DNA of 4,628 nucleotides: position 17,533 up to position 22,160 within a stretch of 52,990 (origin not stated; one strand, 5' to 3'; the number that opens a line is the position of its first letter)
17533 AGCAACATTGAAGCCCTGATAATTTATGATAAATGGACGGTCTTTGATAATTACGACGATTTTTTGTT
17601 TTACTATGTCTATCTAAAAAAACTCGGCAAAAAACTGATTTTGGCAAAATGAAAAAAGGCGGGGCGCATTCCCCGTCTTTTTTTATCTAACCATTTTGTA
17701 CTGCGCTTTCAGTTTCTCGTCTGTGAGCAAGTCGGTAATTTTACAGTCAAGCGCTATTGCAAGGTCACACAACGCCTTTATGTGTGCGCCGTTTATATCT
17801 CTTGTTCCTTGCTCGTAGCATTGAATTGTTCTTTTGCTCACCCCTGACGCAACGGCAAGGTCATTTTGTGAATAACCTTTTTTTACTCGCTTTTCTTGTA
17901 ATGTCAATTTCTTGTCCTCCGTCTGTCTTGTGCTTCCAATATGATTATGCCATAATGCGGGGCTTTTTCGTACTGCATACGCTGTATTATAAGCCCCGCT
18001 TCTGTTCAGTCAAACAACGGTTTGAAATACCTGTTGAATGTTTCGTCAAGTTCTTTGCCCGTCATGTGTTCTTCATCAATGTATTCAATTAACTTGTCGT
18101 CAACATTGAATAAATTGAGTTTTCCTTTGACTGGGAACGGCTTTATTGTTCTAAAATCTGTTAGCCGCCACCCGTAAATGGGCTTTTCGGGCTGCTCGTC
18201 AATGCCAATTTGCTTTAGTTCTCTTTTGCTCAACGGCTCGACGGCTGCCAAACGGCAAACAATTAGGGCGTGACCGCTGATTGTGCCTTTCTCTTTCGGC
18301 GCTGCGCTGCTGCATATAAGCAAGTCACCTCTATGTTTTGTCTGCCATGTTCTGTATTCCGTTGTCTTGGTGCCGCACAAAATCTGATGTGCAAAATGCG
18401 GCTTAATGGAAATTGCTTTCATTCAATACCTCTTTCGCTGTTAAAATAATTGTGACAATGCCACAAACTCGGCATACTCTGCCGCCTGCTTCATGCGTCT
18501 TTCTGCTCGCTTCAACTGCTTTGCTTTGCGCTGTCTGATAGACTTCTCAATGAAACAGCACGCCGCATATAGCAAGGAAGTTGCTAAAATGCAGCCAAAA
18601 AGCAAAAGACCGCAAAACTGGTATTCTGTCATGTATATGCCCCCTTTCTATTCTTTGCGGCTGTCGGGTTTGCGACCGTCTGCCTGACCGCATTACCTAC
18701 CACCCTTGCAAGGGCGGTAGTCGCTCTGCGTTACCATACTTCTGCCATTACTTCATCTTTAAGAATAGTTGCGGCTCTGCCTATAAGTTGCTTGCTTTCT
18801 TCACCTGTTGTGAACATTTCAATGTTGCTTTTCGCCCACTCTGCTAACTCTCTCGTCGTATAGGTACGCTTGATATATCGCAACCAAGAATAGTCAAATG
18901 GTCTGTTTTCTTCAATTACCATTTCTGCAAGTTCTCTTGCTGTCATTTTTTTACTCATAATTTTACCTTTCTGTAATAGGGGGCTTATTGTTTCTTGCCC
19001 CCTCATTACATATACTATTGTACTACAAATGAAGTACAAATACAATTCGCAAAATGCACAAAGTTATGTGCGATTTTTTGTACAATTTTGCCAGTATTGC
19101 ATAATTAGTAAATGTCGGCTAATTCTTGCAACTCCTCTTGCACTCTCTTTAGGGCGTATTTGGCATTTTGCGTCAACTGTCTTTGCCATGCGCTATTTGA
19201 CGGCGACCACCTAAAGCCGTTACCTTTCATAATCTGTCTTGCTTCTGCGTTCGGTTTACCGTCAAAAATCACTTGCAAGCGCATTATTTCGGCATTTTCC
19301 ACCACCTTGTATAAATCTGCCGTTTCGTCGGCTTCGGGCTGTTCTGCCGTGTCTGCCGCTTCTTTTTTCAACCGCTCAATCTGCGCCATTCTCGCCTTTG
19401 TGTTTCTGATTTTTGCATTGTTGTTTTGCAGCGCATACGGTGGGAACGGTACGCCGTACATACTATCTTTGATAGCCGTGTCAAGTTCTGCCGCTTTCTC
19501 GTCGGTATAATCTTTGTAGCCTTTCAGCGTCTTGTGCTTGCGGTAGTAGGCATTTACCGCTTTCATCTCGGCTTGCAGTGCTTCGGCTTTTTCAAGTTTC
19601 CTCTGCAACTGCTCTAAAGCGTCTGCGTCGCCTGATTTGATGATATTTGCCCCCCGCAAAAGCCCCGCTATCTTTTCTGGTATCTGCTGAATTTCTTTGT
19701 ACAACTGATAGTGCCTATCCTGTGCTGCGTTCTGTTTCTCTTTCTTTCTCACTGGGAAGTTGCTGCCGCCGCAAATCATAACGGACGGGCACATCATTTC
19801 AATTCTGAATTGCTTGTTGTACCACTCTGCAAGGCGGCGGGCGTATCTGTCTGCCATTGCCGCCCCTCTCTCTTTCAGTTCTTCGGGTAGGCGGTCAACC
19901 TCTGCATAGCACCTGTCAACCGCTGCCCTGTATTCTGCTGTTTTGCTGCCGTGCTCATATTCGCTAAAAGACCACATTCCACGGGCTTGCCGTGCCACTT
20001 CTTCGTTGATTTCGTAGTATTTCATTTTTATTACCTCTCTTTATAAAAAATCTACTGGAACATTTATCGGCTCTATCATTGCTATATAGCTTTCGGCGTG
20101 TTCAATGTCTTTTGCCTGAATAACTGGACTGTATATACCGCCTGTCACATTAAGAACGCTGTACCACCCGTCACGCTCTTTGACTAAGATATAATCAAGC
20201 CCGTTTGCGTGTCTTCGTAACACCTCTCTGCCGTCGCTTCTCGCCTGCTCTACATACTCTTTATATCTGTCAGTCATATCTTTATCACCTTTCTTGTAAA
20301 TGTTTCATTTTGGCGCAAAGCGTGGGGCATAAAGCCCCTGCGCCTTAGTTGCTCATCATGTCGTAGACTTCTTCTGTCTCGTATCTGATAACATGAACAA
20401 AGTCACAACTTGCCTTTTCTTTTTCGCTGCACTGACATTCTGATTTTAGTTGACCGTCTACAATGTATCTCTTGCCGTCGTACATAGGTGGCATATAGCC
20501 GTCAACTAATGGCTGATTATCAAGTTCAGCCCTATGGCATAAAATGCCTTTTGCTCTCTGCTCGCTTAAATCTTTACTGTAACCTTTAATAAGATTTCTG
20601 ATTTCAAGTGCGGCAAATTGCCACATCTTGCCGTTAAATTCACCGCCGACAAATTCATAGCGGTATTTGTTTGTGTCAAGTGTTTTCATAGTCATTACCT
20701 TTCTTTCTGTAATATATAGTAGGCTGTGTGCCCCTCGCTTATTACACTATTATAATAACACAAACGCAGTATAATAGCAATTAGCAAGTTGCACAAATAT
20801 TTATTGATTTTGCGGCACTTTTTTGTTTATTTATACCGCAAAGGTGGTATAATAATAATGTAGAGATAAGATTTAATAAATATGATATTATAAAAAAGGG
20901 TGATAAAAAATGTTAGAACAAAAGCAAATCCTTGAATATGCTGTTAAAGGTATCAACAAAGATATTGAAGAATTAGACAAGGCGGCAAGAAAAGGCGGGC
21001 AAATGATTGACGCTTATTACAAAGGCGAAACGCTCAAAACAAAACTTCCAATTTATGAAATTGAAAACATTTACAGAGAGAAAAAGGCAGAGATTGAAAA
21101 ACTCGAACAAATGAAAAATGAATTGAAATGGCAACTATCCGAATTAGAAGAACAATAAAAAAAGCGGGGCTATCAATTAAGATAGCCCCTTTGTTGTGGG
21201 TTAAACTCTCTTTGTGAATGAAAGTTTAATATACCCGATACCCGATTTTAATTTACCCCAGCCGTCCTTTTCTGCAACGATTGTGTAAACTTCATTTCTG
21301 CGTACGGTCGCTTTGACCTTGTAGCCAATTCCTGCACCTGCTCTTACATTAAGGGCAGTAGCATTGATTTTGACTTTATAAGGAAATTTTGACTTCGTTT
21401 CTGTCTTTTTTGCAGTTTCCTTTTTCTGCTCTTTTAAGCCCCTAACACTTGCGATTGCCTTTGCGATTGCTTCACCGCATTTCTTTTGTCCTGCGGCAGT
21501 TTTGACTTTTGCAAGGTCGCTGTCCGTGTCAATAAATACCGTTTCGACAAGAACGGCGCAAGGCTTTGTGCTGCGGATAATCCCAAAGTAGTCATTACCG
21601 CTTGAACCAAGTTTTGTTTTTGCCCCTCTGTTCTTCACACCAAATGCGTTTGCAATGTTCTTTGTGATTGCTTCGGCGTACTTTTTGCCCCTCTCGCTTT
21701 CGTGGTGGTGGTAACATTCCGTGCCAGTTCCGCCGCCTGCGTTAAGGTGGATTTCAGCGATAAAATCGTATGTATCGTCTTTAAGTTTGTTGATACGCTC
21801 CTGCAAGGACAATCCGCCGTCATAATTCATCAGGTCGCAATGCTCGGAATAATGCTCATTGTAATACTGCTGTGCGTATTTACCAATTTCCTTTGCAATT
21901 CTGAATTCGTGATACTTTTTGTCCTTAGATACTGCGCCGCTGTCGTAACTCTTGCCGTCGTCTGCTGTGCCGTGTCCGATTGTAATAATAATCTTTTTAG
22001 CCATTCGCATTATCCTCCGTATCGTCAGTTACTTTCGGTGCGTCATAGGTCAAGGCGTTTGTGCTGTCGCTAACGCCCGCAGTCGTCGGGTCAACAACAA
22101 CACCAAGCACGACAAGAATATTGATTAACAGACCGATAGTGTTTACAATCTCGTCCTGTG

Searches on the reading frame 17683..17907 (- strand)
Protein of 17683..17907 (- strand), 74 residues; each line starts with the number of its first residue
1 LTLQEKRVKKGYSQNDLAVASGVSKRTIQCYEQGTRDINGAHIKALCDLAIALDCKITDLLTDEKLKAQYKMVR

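Call 61: search_protein_families(library=pfam, proteins=[window:17683-17907:-], max_evalue=0.01)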
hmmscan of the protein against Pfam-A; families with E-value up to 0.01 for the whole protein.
window:17683-17907:- (74 aa): 4 families
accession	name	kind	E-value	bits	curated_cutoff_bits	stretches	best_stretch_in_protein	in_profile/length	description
PF01381.28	HTH_3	-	3.2e-10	40.3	23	1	3-48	1-46/55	Helix-turn-helix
PF13443.12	HTH_26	-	7.7e-08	32.9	22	1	3-64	2-61/63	Cro/C1-type HTH DNA-binding domain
PF13560.12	HTH_31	-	3.7e-06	27.6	27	1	3-49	6-53/64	Helix-turn-helix domain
PF13413.12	HTH_25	-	0.0071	16.6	24.6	1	2-35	1-34/62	Helix-turn-helix domain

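Call 62: search_protein_families(library=padloc, proteins=[window:17683-17907:-], max_evalue=0.01)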
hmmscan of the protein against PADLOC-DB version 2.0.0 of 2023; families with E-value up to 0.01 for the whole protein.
window:17683-17907:- (74 aa): 11 families
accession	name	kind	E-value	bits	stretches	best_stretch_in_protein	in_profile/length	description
PDLC02926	HTH_VI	-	9.3e-07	27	1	2-48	5-51/92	-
PDLC03664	Control_protein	-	1.2e-05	23.6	1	3-60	18-72/74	control protein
PDLC03949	RmrA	-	3.7e-05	20.7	1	6-56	10-57/363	-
PDLC03952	RmrA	-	5.7e-05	20.1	1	3-48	27-72/395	-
PDLC03669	Control_protein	-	0.0012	17.1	1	11-61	22-69/96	control protein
PDLC04775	PDC-M69A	-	0.0016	16.9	1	4-67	13-73/113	-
PDLC03671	Control_protein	-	0.0022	16.2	1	10-68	26-81/84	control protein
PDLC03947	RmrA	-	0.0032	14.3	1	3-38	16-51/383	-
PDLC03944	RmrA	-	0.0092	13.1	1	3-39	11-47/384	-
PDLC04142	capH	-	0.0099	14.9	0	3-65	11-69/103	capH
PDLC04133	mad1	-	0.0099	14.2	0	10-31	4-26/60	mads_1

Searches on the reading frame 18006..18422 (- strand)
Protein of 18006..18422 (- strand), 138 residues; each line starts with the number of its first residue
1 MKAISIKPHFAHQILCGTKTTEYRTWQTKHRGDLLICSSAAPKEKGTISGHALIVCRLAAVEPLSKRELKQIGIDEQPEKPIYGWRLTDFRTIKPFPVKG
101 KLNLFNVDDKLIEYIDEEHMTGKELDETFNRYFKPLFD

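Call 19: search_protein_families(library=phrogs, proteins=[window:18006-18422:-], max_evalue=0.001)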
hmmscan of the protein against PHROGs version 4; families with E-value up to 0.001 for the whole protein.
window:18006-18422:- (138 aa): 2 families
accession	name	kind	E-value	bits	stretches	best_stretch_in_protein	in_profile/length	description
phrog_3193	-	unknown function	5.8e-23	82.7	1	1-125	85-224/269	-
phrog_3136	-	unknown function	6.4e-05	24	1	4-33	7-38/134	-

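Call 61: search_protein_families(library=pfam, proteins=[window:18006-18422:-], max_evalue=0.01)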
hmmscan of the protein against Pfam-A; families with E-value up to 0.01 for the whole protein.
window:18006-18422:- (138 aa): 1 family
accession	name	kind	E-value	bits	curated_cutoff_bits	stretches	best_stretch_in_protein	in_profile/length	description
PF04266.20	ASCH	-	4.1e-08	34.3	21.2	1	5-69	2-61/103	ASCH domain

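Call 62: search_protein_families(library=padloc, proteins=[window:18006-18422:-], max_evalue=0.01)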
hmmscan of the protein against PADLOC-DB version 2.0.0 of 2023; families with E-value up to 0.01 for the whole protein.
window:18006-18422:- (138 aa): 2 families
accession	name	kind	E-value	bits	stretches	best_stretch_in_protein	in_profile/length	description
PDLC04425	PDC-M11B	-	1.8e-06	26.5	1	4-45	5-46/132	-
PDLC04424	PDC-M11B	-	3.2e-06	25.2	1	4-45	12-53/142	-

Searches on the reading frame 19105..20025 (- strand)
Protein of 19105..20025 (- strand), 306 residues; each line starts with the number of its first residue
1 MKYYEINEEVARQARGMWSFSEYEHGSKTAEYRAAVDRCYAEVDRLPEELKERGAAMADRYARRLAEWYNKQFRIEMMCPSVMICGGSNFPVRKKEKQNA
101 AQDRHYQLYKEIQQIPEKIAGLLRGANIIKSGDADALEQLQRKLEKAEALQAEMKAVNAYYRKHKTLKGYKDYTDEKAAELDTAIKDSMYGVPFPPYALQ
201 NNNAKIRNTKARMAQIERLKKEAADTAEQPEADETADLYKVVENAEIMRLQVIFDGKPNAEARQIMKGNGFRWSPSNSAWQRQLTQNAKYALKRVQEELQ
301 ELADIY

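Call 19: search_protein_families(library=phrogs, proteins=[window:19105-20025:-], max_evalue=0.001)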
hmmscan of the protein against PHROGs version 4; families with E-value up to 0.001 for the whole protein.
window:19105-20025:- (306 aa): 4 families
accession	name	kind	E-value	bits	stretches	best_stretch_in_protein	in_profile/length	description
phrog_19458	-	DNA, RNA and nucleotide metabolism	1.6e-91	308.1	1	1-300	2-301/306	primase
phrog_6744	-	unknown function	2.6e-31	110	1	124-299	178-352/355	-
phrog_77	-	DNA, RNA and nucleotide metabolism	0.00023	20.8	1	31-244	579-794/967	SbcC-like subunit of palindrome specific endonuclease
phrog_27491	-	unknown function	0.00049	19.4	1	150-291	250-379/722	-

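Call 61: search_protein_families(library=pfam, proteins=[window:19105-20025:-], max_evalue=0.01)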
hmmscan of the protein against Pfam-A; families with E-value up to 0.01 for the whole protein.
window:19105-20025:- (306 aa): 1 family
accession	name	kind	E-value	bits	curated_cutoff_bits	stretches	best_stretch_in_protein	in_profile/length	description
PF12083.13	DUF3560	-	0.0055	17.3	27.2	1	93-159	56-121/124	Domain of unknown function (DUF3560)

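Call 62: search_protein_families(library=padloc, proteins=[window:19105-20025:-], max_evalue=0.01)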
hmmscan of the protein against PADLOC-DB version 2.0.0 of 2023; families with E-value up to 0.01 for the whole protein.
window:19105-20025:- (306 aa): 0 families

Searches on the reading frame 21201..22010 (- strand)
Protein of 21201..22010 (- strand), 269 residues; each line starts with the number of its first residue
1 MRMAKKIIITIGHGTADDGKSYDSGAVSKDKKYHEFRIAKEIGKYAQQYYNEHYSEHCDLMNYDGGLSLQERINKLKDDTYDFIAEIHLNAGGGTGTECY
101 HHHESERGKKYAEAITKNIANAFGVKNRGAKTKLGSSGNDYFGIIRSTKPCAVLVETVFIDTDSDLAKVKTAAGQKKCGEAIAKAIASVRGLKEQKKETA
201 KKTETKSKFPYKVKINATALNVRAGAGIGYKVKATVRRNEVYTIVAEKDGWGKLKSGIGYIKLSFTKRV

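Call 67: search_protein_families(library=phrogs, proteins=[window:21201-22010:-], max_evalue=0.00001)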
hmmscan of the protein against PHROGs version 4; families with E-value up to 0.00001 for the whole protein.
window:21201-22010:- (269 aa): 3 families
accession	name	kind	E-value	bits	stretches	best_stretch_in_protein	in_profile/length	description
phrog_435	-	lysis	3.7e-42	146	1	2-263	110-372/556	endolysin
phrog_2742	-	lysis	7.4e-30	105.4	1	5-245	2-240/318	endolysin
phrog_1794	-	lysis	1.1e-17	65.4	1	54-269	174-330/336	amidase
